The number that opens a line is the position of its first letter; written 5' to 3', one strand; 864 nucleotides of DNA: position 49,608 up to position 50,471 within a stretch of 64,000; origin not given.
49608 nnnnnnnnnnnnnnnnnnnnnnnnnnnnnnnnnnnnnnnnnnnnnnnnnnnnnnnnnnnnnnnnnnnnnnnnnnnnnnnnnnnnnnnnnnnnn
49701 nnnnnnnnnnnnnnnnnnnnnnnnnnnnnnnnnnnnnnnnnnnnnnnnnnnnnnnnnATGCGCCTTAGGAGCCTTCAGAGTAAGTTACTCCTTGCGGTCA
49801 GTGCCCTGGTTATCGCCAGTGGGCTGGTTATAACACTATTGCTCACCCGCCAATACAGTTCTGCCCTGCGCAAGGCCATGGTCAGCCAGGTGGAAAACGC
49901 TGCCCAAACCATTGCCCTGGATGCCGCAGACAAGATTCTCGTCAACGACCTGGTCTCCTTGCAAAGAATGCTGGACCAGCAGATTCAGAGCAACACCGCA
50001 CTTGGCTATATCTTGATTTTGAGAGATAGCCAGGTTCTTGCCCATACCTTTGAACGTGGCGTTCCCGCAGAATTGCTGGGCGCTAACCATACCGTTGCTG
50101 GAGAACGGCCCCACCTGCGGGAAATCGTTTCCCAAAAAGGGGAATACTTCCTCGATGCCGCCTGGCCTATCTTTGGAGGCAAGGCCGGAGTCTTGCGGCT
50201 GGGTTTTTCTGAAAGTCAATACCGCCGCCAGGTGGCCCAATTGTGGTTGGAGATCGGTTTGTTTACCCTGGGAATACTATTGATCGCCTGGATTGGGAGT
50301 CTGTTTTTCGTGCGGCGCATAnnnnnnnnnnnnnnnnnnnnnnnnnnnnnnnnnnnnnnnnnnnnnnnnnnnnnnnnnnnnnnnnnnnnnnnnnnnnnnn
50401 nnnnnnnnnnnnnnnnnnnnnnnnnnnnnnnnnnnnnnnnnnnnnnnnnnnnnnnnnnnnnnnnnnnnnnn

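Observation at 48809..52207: Membrane-integrated sigma-54 activator coupled to a PhnD-like periplasmic binding protein, with matching -24/-12 promoter and GTCCGA repeats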

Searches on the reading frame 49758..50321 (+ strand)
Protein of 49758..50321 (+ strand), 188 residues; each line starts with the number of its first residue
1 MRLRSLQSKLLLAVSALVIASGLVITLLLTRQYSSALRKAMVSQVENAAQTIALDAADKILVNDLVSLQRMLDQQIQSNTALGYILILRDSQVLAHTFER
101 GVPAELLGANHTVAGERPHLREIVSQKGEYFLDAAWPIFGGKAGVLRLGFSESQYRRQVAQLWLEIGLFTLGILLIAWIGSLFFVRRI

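Call 52: search_protein_representatives(alignment_id=A3)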
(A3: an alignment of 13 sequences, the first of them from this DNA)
Query: 13 sequences, 188 profile positions. Proteins with E-value up to 0.001 (for the whole library): 2022; up to 1e-10: 724; up to 1e-30: 42. The best 150 are listed.
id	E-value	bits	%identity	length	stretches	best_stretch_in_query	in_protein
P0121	2.6e-77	275.1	-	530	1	2-188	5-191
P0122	1.8e-72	259.3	-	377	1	1-188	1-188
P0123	1.9e-72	259.2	-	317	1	1-188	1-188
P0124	1.4e-70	253.1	-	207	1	1-187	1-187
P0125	1.8e-70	252.7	-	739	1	1-187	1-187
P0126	5.6e-69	247.9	-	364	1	16-188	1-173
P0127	1.1e-62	227.3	-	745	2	3-188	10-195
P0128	1.1e-61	224.1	-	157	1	1-151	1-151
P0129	2.0e-61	223.3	-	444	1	4-188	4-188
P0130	1.7e-60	220.2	-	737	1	1-188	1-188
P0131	8.9e-56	204.8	-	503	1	1-188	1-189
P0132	1.1e-54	201.3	-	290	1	4-170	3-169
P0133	2.2e-53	197.0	-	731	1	3-187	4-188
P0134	1.9e-50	187.5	-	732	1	1-185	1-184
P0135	1.6e-49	184.5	-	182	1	3-155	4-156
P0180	2.0e-24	102.6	-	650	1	5-183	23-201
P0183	1.0e-23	100.3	-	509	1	4-184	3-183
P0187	6.4e-23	97.7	-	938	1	5-188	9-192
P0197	4.2e-22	95.0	-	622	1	3-179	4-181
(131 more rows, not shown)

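Call 54: search_protein_families(library=pfam, alignment_id=A4, max_evalue=0.0001)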
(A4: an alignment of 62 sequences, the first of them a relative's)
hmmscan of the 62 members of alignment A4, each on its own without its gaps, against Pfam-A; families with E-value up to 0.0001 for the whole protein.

A. member 1, P0180 (650 aa): 7 families
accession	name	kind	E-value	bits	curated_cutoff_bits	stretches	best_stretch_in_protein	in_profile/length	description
PF00672.30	HAMP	-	6.4e-15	55.7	25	1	202-252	2-52/53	HAMP domain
PF02518.31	HATPase_c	-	7.6e-14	52.5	26.4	1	552-645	3-110/111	Histidine kinase-, DNA gyrase B-, and HSP90-like ATPase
PF07730.19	HisKA_3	-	3.3e-13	50.4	24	1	446-511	1-68/68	Histidine kinase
PF17203.10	sCache_3_2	-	6.5e-10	39.7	28.4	1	54-178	5-136/140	Single cache domain 3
PF13185.12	GAF_2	-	2.5e-08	34.7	28.6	1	279-417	2-136/136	GAF domain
PF13492.12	GAF_3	-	1e-05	26.4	27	0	284-418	5-129/129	GAF domain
PF13581.12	HATPase_c_2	-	1.6e-05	25.4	27.4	0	539-607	30-89/127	Histidine kinase-like ATPase domain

B. families by the number of members that match (of 62 scanned): 40 families (the first 25 are shown)
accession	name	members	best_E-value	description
PF00672.30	HAMP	61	3.7e-20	HAMP domain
PF17203.10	sCache_3_2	53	1e-15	Single cache domain 3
PF02518.31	HATPase_c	48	1.3e-33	Histidine kinase-, DNA gyrase B-, and HSP90-like ATPase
PF00512.31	HisKA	28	3.9e-23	His Kinase A (phospho-acceptor) domain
PF08448.16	PAS_4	22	3.5e-27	PAS fold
PF13426.13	PAS_9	21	1.9e-34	PAS domain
PF00989.32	PAS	20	2.6e-41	PAS fold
PF07730.19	HisKA_3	19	5.6e-19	Histidine kinase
PF13581.12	HATPase_c_2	13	3.1e-06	Histidine kinase-like ATPase domain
PF13185.12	GAF_2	11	1.9e-24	GAF domain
PF13188.13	PAS_8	11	1.1e-16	PAS domain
PF01590.32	GAF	11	2.7e-15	GAF domain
PF13492.12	GAF_3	9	3.7e-13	GAF domain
PF08447.18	PAS_3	6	4.1e-19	PAS fold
PF00990.26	GGDEF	4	1e-48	Diguanylate cyclase, GGDEF domain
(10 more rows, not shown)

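Call 55: find_encoding_contigs(protein=P0180, flank=6000, max_places=3)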
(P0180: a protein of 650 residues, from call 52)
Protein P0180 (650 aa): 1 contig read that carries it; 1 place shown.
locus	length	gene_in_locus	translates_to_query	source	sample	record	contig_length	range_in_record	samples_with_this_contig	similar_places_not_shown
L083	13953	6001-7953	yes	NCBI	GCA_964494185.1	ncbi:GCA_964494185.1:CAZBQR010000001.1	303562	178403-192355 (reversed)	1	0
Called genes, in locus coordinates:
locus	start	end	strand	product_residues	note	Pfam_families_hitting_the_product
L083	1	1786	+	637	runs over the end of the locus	PF00890:FAD_binding_2 (weak), PF01266:DAO (weak), PF07992:Pyr_redox_2 (faint), PF12831:FAD_oxidored (faint), PF13450:NAD_binding_8 (weak), PF00732:GMC_oxred_N, PF05199:GMC_oxred_C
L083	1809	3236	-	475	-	PF13433:Peripla_BP_5 (weak), PF13458:Peripla_BP_6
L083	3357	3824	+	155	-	PF00578:AhpC-TSA, PF08534:Redoxin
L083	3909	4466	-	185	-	PF00857:Isochorismatase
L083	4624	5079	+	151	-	PF04463:2-thiour_desulf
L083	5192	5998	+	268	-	PF12974:Phosphonate-bd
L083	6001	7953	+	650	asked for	PF13492:GAF_3 (faint), PF17203:sCache_3_2, PF13581:HATPase_c_2 (faint), PF00672:HAMP, PF13185:GAF_2 (weak), PF07730:HisKA_3, PF02518:HATPase_c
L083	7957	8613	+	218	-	PF00072:Response_reg, PF13384:HTH_23 (faint), PF00196:GerE, PF08281:Sigma70_r4_2 (weak)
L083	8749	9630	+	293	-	PF13534:Fer4_17 (faint), PF13187:Fer4_9 (faint), PF12838:Fer4_7 (weak), PF13247:Fer4_11, PF00037:Fer4, PF12797:Fer4_2 (weak), PF12837:Fer4_6, PF13247:Fer4_11, +2 more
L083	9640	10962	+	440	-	PF03916:NrfD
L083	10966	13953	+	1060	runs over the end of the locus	PF04879:Molybdop_Fe4S4 (weak), PF00384:Molybdopterin, PF01568:Molydop_binding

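Call 56: find_encoding_contigs(protein=P0183, flank=5000, max_places=2)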
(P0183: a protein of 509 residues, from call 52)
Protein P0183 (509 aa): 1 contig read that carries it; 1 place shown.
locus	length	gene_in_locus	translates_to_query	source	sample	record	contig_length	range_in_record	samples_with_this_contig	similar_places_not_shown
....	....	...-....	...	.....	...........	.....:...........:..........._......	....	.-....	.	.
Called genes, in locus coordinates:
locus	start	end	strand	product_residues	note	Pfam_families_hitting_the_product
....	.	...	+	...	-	?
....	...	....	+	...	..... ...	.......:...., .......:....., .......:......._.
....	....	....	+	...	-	?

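Call 57: find_encoding_contigs(protein=P0187, flank=5000, max_places=2)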
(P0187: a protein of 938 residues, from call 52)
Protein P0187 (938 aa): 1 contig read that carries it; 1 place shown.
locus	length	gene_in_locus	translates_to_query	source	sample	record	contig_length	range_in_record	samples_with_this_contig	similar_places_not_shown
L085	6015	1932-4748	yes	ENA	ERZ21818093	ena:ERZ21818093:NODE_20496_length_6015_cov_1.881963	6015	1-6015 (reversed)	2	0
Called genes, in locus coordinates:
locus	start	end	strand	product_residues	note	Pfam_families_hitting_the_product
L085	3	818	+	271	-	?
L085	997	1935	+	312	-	PF12974:Phosphonate-bd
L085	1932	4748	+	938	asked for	PF17203:sCache_3_2, PF00672:HAMP, PF00989:PAS, PF08448:PAS_4, PF13426:PAS_9, PF13426:PAS_9, PF00990:GGDEF, PF00563:EAL, +3 more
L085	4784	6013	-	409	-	?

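Call 58: find_encoding_contigs(protein=P0197, flank=5000, max_places=2)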
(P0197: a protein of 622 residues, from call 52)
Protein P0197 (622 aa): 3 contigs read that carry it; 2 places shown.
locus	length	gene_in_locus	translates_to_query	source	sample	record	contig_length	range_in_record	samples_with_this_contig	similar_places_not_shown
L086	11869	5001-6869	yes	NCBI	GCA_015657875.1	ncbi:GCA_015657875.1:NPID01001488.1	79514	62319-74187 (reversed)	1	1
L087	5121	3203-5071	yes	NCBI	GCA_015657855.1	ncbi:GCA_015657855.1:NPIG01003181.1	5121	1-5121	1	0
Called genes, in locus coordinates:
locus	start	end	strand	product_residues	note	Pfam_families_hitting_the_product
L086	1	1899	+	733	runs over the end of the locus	PF04879:Molybdop_Fe4S4, PF00384:Molybdopterin, PF01568:Molydop_binding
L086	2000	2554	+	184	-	PF12838:Fer4_7 (weak), PF13187:Fer4_9 (weak), PF13247:Fer4_11, PF25160:LdpA_Fe-S-bd (weak), PF12797:Fer4_2 (weak), PF12837:Fer4_6 (weak), PF13237:Fer4_10, PF00037:Fer4, +1 more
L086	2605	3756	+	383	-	PF03916:NrfD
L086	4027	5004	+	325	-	PF12974:Phosphonate-bd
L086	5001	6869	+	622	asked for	PF17203:sCache_3_2 (weak), PF00672:HAMP, PF00989:PAS, PF08448:PAS_4, PF13426:PAS_9, PF00512:HisKA, PF02518:HATPase_c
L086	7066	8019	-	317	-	PF12838:Fer4_7 (faint), PF12837:Fer4_6 (faint), PF13484:Fer4_16 (faint), PF00037:Fer4 (faint), PF13237:Fer4_10 (faint), PF14697:Fer4_21 (faint), PF13187:Fer4_9 (weak)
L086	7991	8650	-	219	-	PF02613:Nitrate_red_del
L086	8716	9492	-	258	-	PF12837:Fer4_6 (faint), PF13187:Fer4_9 (faint), PF13237:Fer4_10 (faint), PF12800:Fer4_4 (faint), PF13247:Fer4_11, PF00037:Fer4 (weak), PF12797:Fer4_2 (weak), PF13247:Fer4_11, +3 more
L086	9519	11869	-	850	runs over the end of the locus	PF04879:Molybdop_Fe4S4, PF00384:Molybdopterin, PF01568:Molydop_binding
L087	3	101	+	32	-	?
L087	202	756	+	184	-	PF12838:Fer4_7 (weak), PF13187:Fer4_9 (weak), PF13247:Fer4_11, PF25160:LdpA_Fe-S-bd (weak), PF12797:Fer4_2 (weak), PF12837:Fer4_6 (weak), PF13237:Fer4_10, PF00037:Fer4, +1 more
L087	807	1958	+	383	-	PF03916:NrfD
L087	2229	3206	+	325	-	PF12974:Phosphonate-bd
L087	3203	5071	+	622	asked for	PF17203:sCache_3_2 (weak), PF00672:HAMP, PF00989:PAS, PF08448:PAS_4, PF13426:PAS_9, PF00512:HisKA, PF02518:HATPase_c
